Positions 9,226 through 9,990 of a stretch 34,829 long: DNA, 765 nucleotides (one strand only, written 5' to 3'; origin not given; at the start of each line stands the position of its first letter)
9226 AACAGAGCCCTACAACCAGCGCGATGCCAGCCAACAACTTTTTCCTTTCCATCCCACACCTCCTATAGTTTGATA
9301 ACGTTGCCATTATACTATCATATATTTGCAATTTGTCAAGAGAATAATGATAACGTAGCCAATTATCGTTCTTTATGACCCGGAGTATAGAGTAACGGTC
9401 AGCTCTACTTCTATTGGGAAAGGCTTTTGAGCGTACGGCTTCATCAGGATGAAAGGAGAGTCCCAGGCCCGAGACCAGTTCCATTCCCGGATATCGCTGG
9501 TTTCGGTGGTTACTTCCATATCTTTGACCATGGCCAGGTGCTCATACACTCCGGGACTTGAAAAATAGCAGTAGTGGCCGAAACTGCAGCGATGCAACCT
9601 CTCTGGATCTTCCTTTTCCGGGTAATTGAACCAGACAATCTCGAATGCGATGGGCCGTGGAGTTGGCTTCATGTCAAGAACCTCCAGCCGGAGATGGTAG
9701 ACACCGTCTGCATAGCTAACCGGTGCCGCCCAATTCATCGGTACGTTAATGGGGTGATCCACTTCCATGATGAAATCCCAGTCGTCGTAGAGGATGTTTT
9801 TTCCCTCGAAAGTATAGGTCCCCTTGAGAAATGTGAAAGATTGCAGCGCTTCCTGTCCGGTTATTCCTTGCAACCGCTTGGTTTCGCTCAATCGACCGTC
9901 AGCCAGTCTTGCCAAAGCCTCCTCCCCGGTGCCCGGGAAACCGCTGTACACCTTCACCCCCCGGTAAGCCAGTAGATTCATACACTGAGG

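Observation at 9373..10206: NifX/NifB-C-like cofactor-binding domain fused to an unrecognised C-terminal domain with a HxCx3HxC motif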

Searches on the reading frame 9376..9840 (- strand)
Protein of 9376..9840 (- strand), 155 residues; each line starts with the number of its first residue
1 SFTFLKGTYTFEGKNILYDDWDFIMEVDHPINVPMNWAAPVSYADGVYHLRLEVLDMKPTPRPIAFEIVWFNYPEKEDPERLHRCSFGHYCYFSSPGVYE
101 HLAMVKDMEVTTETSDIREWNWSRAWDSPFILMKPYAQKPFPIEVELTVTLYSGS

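Call 14: search_solved_structures(query=A2, max_evalue=10)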
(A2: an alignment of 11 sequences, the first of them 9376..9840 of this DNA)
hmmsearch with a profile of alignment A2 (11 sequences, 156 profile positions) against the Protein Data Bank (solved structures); distinct sequences matched with E-value up to 10: 1.
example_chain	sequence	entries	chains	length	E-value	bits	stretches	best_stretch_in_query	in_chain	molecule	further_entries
4noy_D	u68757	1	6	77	0.65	13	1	4-34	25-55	Protein Hfq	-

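Call 20: search_protein_representatives(alignment_id=A2)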
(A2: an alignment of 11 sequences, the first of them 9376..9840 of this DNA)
Query: 11 sequences, 156 profile positions. Proteins with E-value up to 0.001 (for the whole library): 55; up to 1e-10: 31; up to 1e-30: 8. The best 55 are listed.
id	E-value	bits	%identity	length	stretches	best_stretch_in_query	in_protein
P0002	8.8e-84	295.3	-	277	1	1-155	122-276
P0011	5.8e-62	224.4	-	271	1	2-154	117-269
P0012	1.1e-58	213.7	-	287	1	2-154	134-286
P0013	1.4e-55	203.6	-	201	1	3-153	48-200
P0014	3.3e-52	192.7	-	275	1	2-155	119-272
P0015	7.1e-47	175.4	-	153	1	8-154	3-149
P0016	2.1e-46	173.9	-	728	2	2-154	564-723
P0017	1.7e-35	138.5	-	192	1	1-153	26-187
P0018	2.0e-30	121.9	-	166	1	3-154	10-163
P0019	4.8e-27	111.0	-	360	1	2-154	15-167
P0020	1.0e-26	109.9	-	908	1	2-153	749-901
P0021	1.1e-26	109.8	-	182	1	71-155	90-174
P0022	3.5e-26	108.2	-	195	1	3-155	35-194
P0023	1.1e-25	106.5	-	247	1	2-155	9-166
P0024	6.6e-25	104.0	-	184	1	2-154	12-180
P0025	1.9e-22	96.1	-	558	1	2-154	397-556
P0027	3.1e-21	92.1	-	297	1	2-152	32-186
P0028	3.3e-21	92.0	-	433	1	2-154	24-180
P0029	8.9e-20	87.4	-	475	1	2-155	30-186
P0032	1.2e-17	80.4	-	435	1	2-153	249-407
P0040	5.9e-11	58.7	-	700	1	30-130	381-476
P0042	1.4e-09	54.3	-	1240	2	2-110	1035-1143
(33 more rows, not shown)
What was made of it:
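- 9376..9843 (-): C-terminal jelly-roll beta-sandwich domain of an unannotated family, residues 122-277. 55 relatives in 1.84 billion representatives (call 20).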

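Call 21: search_protein_families(library=pfam, proteins=[P0016, P0020, P0025, P0019, P0028, P0029, P0032, P0040, P0042, P0027], max_evalue=0.01)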
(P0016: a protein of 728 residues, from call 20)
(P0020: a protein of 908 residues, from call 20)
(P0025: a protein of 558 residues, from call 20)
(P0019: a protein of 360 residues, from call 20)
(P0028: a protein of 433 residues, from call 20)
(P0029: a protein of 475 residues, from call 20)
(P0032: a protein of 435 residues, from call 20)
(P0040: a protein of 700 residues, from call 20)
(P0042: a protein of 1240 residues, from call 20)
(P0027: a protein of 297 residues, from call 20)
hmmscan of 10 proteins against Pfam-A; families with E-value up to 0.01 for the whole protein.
P0016 (728 aa): 4 families
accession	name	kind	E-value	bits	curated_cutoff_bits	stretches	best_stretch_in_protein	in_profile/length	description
PF13517.12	FG-GAP_3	-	9.3e-26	90.7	26.9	4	92-153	1-61/61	FG-GAP-like repeat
PF01839.29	FG-GAP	-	2.5e-14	53.2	22.1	1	41-61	5-25/37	FG-GAP repeat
PF22301.2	AUDH_beta_propeller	-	1.2e-10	41.9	27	1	109-167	2-63/179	Aldos-2-ulose dehydratase, beta-propeller domain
PF16743.10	PliI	-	0.0099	16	27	0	87-113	61-87/123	Periplasmic lysozyme inhibitor of I-type lysozyme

P0020 (908 aa): 5 families
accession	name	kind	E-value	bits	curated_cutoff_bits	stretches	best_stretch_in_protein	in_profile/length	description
PF13517.12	FG-GAP_3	-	2.5e-49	166.2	26.9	9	663-723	1-60/61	FG-GAP-like repeat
PF01839.29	FG-GAP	-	6.1e-21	74.3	22.1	0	294-312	4-22/37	FG-GAP repeat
PF14779.12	BBS1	-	3.3e-07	30.5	27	0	289-327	13-51/254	Ciliary BBSome complex subunit 1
PF16743.10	PliI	-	6.6e-06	26.3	27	0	263-316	30-83/123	Periplasmic lysozyme inhibitor of I-type lysozyme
PF23743.1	Beta-prop_BBS7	-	0.00016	21.5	27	0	612-689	180-252/299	BBS7 beta-propeller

P0025 (558 aa): 7 families
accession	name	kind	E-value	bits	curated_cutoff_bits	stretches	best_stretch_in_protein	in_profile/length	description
PF13517.12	FG-GAP_3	-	2.4e-34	118.2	26.9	4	101-162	1-61/61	FG-GAP-like repeat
PF01839.29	FG-GAP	-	7.6e-17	61.2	22.1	1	53-71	7-25/37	FG-GAP repeat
PF22301.2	AUDH_beta_propeller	-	3.3e-07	30.7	27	0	219-377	5-155/179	Aldos-2-ulose dehydratase, beta-propeller domain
PF16743.10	PliI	-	1.3e-06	28.5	27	0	246-265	60-79/123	Periplasmic lysozyme inhibitor of I-type lysozyme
PF21955.1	CarG-like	-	4.8e-06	27.2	28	0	310-371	8-70/144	Carbapenem resistance protein CarG-like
PF12256.14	TcdB_toxin_midN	-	0.00018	21.3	24.8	0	247-269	29-51/181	Insecticide toxin TcdB middle/N-terminal region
PF23167.1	DUF7057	-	0.0015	19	27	0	90-117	37-64/130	Domain of unknown function (DUF7057)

P0019 (360 aa): 0 families

P0028 (433 aa): 2 families
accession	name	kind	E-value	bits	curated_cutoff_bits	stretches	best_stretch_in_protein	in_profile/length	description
PF13290.12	CHB_HEX_C_1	-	2e-08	34.5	22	1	199-262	1-64/67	Chitobiase/beta-hexosaminidase C-terminal domain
PF13287.12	Fn3_assoc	-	0.00019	21.9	23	1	212-261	3-52/59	Fn3 associated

P0029 (475 aa): 6 families
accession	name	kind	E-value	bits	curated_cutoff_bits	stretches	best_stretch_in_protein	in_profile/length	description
PF00041.27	fn3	-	1.5e-11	44.8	25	1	287-361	3-74/84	Fibronectin type III domain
PF13860.13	FlgD_ig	-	2.7e-10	40.5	27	1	417-464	24-71/79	FlgD Ig-like domain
PF13585.12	CHU_C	-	6.4e-05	23.4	27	1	418-470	29-75/86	CHU_C Type IX secretion signal domain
PF18962.6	Por_Secre_tail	-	0.00011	22.8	27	1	398-468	2-64/75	Secretion system C-terminal sorting domain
PF16656.11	Pur_ac_phosph_N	-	0.00035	21.5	30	0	302-358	17-83/93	Purple acid Phosphatase, N-terminal domain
PF10342.15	Kre9_KNH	-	0.0051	18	24.6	0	294-371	7-94/94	Kre9/KNH-like N-terminal Ig-like domain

P0032 (435 aa): 1 family
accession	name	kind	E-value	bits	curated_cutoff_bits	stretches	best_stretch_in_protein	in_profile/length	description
PF05124.17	S_layer_C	-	0.00022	21.3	23.9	0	53-125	109-176/177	S-layer like family, outer domain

P0040 (700 aa): 6 families
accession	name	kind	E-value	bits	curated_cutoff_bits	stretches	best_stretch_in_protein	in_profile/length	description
PF13424.12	TPR_12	-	1.8e-08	34.9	30.1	1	269-329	9-76/77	Tetratricopeptide repeat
PF14559.12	TPR_19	-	1.7e-07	31.9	25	1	275-341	3-68/68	Tetratricopeptide repeat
PF13176.12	TPR_7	-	0.00034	20.9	27.9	0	143-169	4-30/36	Tetratricopeptide repeat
PF07719.23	TPR_2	-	0.00072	19.9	27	0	144-168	7-31/34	Tetratricopeptide repeat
PF13432.12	TPR_16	-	0.0014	19.5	32.7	1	267-323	1-56/65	Tetratricopeptide repeat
PF13414.12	TPR_11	-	0.0044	17.1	26.8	0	150-167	6-23/42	TPR repeat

P0042 (1240 aa): 4 families
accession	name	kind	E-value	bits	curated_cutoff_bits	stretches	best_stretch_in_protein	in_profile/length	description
PF13517.12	FG-GAP_3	-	6.8e-51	171.1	26.9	10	282-349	1-60/61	FG-GAP-like repeat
PF01839.29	FG-GAP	-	2.9e-15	56.2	22.1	2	279-294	6-21/37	FG-GAP repeat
PF22301.2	AUDH_beta_propeller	-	1.1e-05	25.7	27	0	855-941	4-91/179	Aldos-2-ulose dehydratase, beta-propeller domain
PF07081.18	DUF1349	-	2.4e-05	24.6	32.4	1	95-232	38-164/179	Protein of unknown function (DUF1349)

P0027 (297 aa): 3 families
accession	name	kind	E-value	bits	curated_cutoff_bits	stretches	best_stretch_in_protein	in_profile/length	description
PF18962.6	Por_Secre_tail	-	3.9e-08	33.9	27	1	212-279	2-66/75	Secretion system C-terminal sorting domain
PF13860.13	FlgD_ig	-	0.00033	21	27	1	231-280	24-78/79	FlgD Ig-like domain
PF13585.12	CHU_C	-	0.0011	19.4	27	1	221-287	19-83/86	CHU_C Type IX secretion signal domain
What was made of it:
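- Closest known: Family 30 carbohydrate-binding modules. Same: Relatives of the C-domain occur, like CBMs, in secreted multidomain proteins (call 21).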

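Call 30: search_solved_structures(query=A3, max_evalue=10)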
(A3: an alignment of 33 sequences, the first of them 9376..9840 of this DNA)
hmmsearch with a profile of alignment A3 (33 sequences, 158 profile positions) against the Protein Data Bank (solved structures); distinct sequences matched with E-value up to 10: 0.
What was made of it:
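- On Carbohydrate-binding modules (for example CBM30): No PDB sequence hit (calls 14, 30).
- Tried and rejected: PDB sequence searches with two C-domain profiles (calls 14, 30).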

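Call 31: search_protein_families(library=pfam, alignment_id=A3, max_evalue=1)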
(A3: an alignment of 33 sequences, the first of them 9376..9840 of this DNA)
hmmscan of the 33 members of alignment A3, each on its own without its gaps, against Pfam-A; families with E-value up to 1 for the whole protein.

A. member 1, window:9376-9840:- (155 aa): 0 families

B. families by the number of members that match (of 33 scanned): 3 families
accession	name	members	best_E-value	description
PF23194.1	NOMO_5th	3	0.047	NOMO fifth transthyretin-like domain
PF16403.11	Bact_surface_Ig-like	1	0.051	Bacterial surface protein, Ig-like domain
PF14274.12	BT_3044-like_C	1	0.066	BT_3044-like, C-terminal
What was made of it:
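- On Carbohydrate-binding modules (for example CBM30): No Pfam hit for any of 33 domain copies at E up to 1 (call 31).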

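Call 32: find_related_loci(query=A2, collection=genome_contigs, flank=10000)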
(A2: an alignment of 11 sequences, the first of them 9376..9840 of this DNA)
Query A2 (155 aa) in genome_contigs; peptide patterns used: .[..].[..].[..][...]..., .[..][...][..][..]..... (x = any residue, [..] = any of these).
6 stretches matched a pattern; 1 encode a relative of the query (tblastn E <= 1e-3); 1 distinct loci.
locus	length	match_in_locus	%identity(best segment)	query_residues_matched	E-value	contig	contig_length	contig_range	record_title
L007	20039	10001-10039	77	75-87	3e-4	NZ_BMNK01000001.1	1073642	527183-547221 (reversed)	Nonomuraea glycinis strain CGMCC 4.7430 sequence01, whole genome shotgun sequence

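Call 33: predict_structure(alignment_id=A3)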
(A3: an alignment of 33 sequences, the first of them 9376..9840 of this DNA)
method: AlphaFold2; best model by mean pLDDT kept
length: 155 residues; sequences in the alignment: 33
mean_pLDDT: 95.6   pTM: 0.89
mean pLDDT of the five models: 95.6, 95.4, 94.8, 94.1, 94.0
residues with pLDDT >= 90: 140; 70-90: 15; 50-70: 0; < 50: 0
segments of 3 or more residues with pLDDT < 50: none
pLDDT, mean of each block of 10 residues (from residue 1): 98 90 93 95 98 98 98 95 94 98 96 92 97 96 98 92
secondary structure, 60 per line:
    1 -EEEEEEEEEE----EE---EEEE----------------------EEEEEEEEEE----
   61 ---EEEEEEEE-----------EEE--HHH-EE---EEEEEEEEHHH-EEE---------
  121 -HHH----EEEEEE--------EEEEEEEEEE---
elements in order: E2-11 E21-24 E47-56 E64-71 E83-85 E97-104 E109-111 E129-134 E143-152
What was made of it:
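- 9376..9843 (-): AF2 model with pLDDT 95.6 and pTM 0.89, all-beta (call 33).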

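Call 36: fold_search(model_id=the predicted structure, library=pdb)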
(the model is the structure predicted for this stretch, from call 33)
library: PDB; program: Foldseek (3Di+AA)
matches with E <= 10: 1661; with E <= 0.001: 0
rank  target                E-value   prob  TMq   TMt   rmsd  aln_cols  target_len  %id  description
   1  8b3j_B                1.1e-03  0.63  0.24  0.22  11.3       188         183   12  Chaetoceros socialis forma radians RNA virus 1 empty capsid atomic model (released 2022-11-23)
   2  7zkp_A                1.8e-03  0.99  0.44  0.35   6.9       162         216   10  Late assembly intermediate of the proximal proton pumping module of complex I with assembly factors NDUFAF1 and CIA84 (released 2022-11-23)
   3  6aks_C                2.3e-03  0.69  0.28  0.21  10.5       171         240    9  Cryo-EM structure of CVA10 mature virus (released 2019-01-16)
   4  5lk8_C                2.4e-03  0.87  0.34  0.24  11.3       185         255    9  single particle reconstruction of slow bee paralysis virus empty particle (released 2017-01-18)
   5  7rlm_A                2.5e-03  0.66  0.26  0.28  13.3       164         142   15  Crystal Structure of Potato Leafroll Virus (PLRV) Coat Protein (released 2022-01-19)
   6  8hbg_C                2.7e-03  0.82  0.26  0.20  10.9       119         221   11  FMDV (A/TUR/14/98) in complex with M678F (released 2023-11-01)
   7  6izl_A                2.9e-03  0.66  0.27  0.24  11.2       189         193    9  Cryo-EM structure of Mud crab tombus-like virus at 3.3 Angstroms resolution (released 2019-01-16)
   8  1wzx_A                3.0e-03  1.00  0.51  0.46   5.3       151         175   10  Crystal Structure of Family 30 Carbohydrate Binding Module. (released 2005-03-22)
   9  9d9s_A                3.2e-03  0.75  0.31  0.20  11.9       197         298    5  Cryo-EM structure of Human Enterovirus D94 full particle (released 2025-09-03)
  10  8b38_C                3.6e-03  0.80  0.31  0.21  11.0       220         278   10  Chaetoceros socialis forma radians RNA virus 1 full capsid atomic model (released 2022-11-23)
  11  7b5f_A                3.8e-03  0.75  0.31  0.21  11.5       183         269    8  Structure of echovirus 18 in complex with neonatal Fc receptor (released 2022-01-12)
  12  2c24_B                4.1e-03  0.99  0.48  0.44   8.0       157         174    8  FAMILY 30 CARBOHYDRATE-BINDING MODULE OF CELLULOSOMAL CELLULASE CEL9D- CEL44B OF CLOSTRIDIUM THERMOCELLUM (released 2005-11-22)
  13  7bzo_A                4.1e-03  0.72  0.30  0.21  12.4       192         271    5  Cryo-EM structure of mature Coxsackievirus A10 at pH 5.5 (released 2020-07-22)
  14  6aj0_C                4.3e-03  0.54  0.27  0.20  10.5       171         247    8  The structure of Enterovirus D68 mature virion (released 2018-11-07)
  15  8qpg_TA               4.6e-03  0.94  0.40  0.18  10.4       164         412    7  Turret of Haloferax tailed virus 1 (released 2024-10-09)
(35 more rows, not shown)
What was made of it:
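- Closest known: Family 30 carbohydrate-binding modules. Same: These are the best fold-level resemblance to the C-domain: jelly-roll beta-sandwiches at TM 0.44-0.51 (call 36).
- The best fold resemblance is to CBM30 (call 36). PL7 matches at TM about 0.3, and nothing has E below 1e-3 (call 36).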

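Call 50: find_encoding_contigs(protein=P0012, flank=10000, max_places=3)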
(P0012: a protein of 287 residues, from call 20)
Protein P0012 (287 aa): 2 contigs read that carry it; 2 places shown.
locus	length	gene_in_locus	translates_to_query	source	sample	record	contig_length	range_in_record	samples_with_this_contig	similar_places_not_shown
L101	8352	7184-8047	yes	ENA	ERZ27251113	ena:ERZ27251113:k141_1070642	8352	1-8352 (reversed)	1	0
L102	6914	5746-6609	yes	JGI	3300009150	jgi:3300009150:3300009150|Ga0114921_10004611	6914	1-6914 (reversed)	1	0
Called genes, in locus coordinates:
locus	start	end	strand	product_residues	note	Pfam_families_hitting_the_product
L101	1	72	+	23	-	?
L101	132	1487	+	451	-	PF00557:Peptidase_M24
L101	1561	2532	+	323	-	PF00676:E1_dh, PF13292:DXP_synthase_N (weak), PF02775:TPP_enzyme_C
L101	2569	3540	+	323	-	PF02779:Transket_pyr, PF02780:Transketolase_C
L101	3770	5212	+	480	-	PF01547:SBP_bac_1, PF13416:SBP_bac_8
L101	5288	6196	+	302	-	PF00528:BPD_transp_1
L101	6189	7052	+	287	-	PF00528:BPD_transp_1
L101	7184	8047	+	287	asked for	PF02579:Nitro_FeMo-Co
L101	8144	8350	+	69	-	?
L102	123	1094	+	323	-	PF00676:E1_dh, PF13292:DXP_synthase_N (weak), PF02775:TPP_enzyme_C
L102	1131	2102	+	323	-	PF02779:Transket_pyr, PF02780:Transketolase_C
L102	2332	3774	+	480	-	PF01547:SBP_bac_1, PF13416:SBP_bac_8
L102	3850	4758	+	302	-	PF00528:BPD_transp_1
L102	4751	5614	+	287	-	PF00528:BPD_transp_1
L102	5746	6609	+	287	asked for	PF02579:Nitro_FeMo-Co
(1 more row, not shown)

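Call 51: find_encoding_contigs(protein=P0011, flank=10000, max_places=3)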
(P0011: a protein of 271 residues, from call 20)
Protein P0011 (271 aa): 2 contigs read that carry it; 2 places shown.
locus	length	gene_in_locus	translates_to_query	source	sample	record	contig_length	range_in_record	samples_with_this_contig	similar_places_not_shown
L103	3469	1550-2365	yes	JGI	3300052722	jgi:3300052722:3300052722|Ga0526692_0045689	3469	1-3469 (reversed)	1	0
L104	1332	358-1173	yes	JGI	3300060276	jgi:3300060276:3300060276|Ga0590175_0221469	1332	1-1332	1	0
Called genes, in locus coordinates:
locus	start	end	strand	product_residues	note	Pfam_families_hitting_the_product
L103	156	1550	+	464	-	PF06253:MTTB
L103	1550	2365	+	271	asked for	PF02579:Nitro_FeMo-Co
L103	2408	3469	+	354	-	?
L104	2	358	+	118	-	?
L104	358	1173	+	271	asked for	PF02579:Nitro_FeMo-Co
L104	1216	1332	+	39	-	?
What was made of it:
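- P0011, MttB stop and fusion start overlap (call 51);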

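Call 52: search_protein_families(library=pfam, proteins=[L103:2408-3469:+, L101:8144-8350:+, L104:2-358:+], max_evalue=0.01)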
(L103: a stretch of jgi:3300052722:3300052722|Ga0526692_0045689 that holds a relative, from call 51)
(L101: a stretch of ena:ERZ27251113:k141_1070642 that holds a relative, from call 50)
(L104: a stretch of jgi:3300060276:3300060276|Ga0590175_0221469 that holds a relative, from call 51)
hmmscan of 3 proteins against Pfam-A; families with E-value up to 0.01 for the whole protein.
L103:2408-3469:+ (354 aa): 3 families
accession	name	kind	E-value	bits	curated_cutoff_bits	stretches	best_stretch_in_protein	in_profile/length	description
PF01547.30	SBP_bac_1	-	1.9e-25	90.9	26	1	47-337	6-303/307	Bacterial extracellular solute-binding protein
PF13416.11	SBP_bac_8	-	2e-15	57.8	27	1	56-349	6-258/279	Bacterial extracellular solute-binding protein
PF13531.11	SBP_bac_11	-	0.00013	22.3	25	0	311-338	189-216/227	Bacterial extracellular solute-binding protein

L101:8144-8350:+ (69 aa): 1 family
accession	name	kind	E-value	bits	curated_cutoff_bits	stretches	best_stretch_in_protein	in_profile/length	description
PF06253.16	MTTB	-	0.00019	20.1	25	1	5-66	29-90/500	Trimethylamine methyltransferase (MTTB)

L104:2-358:+ (118 aa): 1 family
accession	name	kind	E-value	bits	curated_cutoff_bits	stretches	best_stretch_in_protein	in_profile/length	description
PF06253.16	MTTB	-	4.9e-07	28.6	25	1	3-116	372-497/500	Trimethylamine methyltransferase (MTTB)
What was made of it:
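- P0012, MttB 97 nt downstream (calls 50, 52);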

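Call 61: search_protein_families(library=ncbifam, alignment_id=A3, max_evalue=1)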
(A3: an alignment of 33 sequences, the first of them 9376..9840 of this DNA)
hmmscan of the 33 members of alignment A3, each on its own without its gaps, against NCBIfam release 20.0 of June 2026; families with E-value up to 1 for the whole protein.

A. member 1, window:9376-9840:- (155 aa): 0 families

B. families by the number of members that match (of 33 scanned): 3 families
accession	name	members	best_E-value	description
NF045603.1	diiron_AurF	1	0.063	4-aminobenzoate N-oxygenase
NF011812.0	PRK15284.1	1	0.07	outer membrane usher protein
TIGR03769.1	P_ac_wall_RPT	1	0.078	TIGR03769 domain-containing protein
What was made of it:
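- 9376..9843 (-): No Pfam, NCBIfam or PDB sequence hit (calls 31, 61, 14, 30).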

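Call 75: find_encoding_contigs(protein=P0015, flank=8000, max_places=3)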
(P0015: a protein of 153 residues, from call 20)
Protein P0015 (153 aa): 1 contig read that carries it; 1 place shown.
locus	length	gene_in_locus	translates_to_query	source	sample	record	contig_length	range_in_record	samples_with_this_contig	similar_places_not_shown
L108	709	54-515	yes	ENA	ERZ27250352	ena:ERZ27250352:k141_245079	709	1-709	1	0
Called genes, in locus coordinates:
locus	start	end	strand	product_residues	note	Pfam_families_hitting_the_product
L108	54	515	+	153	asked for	-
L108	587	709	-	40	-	?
